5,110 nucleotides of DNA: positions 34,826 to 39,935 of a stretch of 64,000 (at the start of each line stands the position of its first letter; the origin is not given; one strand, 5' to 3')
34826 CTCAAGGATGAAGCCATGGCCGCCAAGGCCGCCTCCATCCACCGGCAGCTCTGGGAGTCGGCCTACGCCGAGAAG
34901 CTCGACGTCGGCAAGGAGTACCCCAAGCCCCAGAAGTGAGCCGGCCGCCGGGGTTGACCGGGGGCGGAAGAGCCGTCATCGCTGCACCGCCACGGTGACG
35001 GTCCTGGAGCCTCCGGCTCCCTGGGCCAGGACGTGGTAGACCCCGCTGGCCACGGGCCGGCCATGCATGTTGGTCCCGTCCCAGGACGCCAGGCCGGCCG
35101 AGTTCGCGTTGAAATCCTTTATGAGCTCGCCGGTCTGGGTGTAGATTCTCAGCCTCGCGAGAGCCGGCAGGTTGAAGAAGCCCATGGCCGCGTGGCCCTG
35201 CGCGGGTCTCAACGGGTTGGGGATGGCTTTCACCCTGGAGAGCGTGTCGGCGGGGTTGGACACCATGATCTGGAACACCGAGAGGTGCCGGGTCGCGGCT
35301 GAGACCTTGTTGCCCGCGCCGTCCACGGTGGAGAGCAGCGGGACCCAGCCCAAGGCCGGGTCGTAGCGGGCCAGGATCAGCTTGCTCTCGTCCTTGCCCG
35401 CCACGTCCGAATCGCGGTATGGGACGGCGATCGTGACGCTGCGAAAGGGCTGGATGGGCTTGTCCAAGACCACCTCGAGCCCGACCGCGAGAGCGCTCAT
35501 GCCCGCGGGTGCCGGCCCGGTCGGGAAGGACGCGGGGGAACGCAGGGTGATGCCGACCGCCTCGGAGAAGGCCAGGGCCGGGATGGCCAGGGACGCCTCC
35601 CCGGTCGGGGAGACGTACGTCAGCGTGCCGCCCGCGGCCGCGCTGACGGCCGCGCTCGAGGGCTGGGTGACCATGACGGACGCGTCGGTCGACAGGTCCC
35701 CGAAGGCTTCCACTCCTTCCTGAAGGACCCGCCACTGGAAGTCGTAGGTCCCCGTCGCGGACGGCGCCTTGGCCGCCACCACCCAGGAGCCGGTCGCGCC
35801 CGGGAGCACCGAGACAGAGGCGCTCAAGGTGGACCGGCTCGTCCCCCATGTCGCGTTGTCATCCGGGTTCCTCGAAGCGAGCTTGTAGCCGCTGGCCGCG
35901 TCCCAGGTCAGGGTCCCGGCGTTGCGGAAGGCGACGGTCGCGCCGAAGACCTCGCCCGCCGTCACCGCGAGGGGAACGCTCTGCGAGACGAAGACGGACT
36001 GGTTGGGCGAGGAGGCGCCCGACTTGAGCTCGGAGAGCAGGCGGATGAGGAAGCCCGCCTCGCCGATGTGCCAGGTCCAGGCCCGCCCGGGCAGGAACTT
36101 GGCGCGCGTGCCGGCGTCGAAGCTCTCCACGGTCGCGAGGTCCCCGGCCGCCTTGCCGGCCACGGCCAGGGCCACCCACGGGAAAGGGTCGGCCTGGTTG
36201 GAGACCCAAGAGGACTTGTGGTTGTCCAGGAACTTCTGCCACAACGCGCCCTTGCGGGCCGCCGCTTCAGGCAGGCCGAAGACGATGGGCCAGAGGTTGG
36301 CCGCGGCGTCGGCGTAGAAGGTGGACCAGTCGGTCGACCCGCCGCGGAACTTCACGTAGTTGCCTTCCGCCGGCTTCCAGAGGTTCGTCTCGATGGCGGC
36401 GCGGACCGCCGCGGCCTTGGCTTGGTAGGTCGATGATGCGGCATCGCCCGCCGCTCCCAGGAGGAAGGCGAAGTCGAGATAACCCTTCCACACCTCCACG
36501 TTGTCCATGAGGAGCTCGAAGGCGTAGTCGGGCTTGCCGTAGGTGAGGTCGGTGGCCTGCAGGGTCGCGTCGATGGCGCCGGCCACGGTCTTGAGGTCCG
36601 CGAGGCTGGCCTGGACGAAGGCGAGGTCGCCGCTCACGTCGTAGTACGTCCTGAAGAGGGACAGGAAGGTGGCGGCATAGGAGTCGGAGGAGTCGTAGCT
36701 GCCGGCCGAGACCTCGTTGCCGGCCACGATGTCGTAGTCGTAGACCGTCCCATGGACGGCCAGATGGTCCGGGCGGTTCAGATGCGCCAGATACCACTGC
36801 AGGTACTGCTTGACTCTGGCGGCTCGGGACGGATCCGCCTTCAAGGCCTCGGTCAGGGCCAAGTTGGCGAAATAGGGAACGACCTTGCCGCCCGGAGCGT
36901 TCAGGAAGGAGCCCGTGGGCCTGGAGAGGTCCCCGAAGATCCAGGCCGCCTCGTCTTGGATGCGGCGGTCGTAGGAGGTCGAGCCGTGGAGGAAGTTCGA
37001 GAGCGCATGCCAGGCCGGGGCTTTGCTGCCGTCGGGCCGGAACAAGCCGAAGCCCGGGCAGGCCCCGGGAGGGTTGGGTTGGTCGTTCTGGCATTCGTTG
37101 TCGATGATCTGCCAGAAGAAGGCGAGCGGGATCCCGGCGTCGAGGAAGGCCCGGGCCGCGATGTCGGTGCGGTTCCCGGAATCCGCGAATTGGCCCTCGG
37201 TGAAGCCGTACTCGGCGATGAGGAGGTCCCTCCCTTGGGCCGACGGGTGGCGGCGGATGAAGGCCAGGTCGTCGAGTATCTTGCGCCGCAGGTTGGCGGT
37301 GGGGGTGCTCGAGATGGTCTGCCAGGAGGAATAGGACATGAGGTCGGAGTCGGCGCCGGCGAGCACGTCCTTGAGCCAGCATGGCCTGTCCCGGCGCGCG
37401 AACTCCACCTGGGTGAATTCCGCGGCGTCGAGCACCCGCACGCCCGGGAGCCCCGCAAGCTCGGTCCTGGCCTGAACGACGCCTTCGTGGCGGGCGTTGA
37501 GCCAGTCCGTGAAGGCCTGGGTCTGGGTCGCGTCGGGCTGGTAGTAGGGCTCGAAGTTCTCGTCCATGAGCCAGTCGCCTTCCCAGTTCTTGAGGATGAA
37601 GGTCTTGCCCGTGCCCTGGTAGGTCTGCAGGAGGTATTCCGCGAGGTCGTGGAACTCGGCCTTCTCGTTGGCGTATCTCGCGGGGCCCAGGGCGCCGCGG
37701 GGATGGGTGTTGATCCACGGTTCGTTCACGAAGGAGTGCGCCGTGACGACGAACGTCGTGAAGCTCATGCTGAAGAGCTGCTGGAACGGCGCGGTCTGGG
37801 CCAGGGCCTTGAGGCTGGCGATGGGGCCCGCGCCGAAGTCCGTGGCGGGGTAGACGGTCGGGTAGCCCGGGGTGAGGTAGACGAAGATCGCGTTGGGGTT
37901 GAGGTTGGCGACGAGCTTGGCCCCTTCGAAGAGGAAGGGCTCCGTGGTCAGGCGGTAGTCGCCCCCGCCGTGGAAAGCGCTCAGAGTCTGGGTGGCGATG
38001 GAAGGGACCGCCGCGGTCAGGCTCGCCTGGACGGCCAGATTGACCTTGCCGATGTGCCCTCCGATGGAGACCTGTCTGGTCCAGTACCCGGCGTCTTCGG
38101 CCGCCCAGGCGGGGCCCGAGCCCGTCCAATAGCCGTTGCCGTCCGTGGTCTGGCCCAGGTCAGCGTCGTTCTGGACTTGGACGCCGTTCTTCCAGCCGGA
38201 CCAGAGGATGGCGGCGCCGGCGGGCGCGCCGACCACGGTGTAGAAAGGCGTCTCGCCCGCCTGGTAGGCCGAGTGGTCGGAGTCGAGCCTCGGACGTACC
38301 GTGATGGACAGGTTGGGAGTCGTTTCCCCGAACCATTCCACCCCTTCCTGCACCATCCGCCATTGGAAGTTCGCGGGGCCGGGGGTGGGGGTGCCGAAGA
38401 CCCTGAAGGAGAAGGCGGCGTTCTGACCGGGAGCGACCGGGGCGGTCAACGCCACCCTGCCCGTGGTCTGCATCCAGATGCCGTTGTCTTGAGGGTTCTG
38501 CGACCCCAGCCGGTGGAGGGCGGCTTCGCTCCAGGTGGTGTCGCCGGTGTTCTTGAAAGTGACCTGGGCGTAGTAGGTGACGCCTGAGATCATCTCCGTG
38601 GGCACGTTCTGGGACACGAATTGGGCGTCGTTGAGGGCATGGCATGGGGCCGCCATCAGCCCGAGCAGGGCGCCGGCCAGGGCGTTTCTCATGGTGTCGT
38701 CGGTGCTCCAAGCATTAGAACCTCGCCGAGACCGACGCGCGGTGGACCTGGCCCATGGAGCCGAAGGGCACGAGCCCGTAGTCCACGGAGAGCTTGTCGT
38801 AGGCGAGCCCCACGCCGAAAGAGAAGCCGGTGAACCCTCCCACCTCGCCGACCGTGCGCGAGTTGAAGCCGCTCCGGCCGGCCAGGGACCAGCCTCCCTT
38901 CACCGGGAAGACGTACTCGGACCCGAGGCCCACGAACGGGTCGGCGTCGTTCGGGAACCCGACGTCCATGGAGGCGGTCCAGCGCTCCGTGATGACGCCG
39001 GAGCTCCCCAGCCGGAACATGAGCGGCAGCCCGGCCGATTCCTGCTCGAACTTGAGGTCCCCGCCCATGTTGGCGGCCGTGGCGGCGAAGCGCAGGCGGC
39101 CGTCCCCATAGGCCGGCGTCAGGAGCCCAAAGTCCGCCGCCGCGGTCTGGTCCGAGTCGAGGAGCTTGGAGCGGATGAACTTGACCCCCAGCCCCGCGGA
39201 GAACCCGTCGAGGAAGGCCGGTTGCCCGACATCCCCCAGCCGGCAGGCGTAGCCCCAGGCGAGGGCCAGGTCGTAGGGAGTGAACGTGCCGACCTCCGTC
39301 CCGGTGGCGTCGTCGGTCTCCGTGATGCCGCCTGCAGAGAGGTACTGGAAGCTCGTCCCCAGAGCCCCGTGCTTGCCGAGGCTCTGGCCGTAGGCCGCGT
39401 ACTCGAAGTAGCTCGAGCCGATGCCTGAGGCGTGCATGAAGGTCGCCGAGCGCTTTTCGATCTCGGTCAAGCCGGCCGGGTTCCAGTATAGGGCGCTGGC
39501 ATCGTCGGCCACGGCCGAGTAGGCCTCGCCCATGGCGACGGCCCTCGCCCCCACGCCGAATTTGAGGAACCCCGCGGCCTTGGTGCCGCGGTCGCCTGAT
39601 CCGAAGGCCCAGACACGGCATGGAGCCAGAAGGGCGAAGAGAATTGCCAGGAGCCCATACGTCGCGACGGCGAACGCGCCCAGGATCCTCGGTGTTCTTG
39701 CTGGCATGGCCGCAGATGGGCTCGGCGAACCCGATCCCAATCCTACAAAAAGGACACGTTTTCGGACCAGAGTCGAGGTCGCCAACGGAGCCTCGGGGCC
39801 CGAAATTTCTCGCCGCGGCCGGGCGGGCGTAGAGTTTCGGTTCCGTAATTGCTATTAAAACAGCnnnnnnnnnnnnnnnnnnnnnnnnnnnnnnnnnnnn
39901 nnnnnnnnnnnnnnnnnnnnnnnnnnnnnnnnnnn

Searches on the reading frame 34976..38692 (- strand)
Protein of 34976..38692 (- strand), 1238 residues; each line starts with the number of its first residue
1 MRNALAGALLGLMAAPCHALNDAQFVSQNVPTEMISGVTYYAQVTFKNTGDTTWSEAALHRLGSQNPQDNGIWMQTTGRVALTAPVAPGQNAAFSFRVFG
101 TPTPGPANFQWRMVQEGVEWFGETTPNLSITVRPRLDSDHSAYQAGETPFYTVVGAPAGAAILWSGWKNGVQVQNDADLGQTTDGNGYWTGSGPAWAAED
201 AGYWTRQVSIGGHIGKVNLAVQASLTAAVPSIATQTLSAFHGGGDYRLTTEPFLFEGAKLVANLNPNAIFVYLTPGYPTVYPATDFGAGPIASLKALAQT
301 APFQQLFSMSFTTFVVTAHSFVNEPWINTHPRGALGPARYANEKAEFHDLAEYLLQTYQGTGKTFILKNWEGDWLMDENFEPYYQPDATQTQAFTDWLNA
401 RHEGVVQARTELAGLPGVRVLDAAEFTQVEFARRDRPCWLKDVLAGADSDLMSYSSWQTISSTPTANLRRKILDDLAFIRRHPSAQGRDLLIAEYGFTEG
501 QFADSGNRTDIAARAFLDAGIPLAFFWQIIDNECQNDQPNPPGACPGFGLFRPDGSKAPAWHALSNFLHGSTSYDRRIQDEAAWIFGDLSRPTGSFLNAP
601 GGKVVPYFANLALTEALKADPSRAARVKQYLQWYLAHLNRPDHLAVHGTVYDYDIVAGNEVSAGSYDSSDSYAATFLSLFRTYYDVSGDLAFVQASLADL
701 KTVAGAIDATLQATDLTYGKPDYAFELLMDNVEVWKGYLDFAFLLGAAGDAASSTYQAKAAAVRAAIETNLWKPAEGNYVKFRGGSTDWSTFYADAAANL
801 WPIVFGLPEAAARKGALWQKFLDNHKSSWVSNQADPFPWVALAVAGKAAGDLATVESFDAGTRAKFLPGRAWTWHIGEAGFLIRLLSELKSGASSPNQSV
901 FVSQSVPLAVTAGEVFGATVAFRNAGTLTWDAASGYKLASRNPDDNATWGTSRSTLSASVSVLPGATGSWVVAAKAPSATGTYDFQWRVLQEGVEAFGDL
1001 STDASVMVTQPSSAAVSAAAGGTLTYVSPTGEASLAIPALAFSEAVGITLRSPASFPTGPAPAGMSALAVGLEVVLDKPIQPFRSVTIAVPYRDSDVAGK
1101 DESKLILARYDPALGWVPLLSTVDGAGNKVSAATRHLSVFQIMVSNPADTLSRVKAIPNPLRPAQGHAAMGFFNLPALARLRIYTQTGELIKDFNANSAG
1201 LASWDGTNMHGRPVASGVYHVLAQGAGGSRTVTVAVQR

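Call 16: search_protein_families(library=pfam, proteins=[window:34976-38692:-], max_evalue=0.001)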
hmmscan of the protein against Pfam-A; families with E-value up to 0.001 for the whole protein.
window:34976-38692:- (1238 aa): 2 families
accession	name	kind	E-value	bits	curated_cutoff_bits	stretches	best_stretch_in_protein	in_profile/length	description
PF16158.11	N_BRCA1_IG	-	1.3e-11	45.4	28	2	910-999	8-100/108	Ig-like domain from next to BRCA1 gene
PF13860.13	FlgD_ig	-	0.00058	20.2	27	0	1180-1226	26-76/79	FlgD Ig-like domain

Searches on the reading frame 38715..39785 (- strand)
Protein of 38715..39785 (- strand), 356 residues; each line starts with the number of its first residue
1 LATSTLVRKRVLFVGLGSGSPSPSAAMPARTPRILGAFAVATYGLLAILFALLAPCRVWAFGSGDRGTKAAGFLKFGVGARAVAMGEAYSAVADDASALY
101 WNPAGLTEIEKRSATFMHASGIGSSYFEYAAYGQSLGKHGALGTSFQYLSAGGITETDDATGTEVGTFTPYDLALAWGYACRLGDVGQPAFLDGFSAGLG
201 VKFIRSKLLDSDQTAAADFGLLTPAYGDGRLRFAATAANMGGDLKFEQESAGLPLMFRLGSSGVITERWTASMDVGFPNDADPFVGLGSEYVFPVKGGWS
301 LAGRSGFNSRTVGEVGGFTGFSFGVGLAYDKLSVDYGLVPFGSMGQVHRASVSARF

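Call 16: search_protein_families(library=pfam, proteins=[window:38715-39785:-], max_evalue=0.001)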
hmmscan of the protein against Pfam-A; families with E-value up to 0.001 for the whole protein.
window:38715-39785:- (356 aa): 3 families
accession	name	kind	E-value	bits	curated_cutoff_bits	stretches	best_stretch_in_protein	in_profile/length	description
PF19572.5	PorV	-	4.4e-08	33.4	27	1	68-260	10-214/243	Type IX secretion system protein PorV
PF03687.19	UPF0164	-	2.6e-06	26.9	21.4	1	76-149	46-118/325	Uncharacterised protein family (UPF0164)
PF03349.22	Toluene_X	-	0.0007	18.6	29.7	0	80-113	20-54/421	Outer membrane protein transport protein (OMPP1/FadL/TodX)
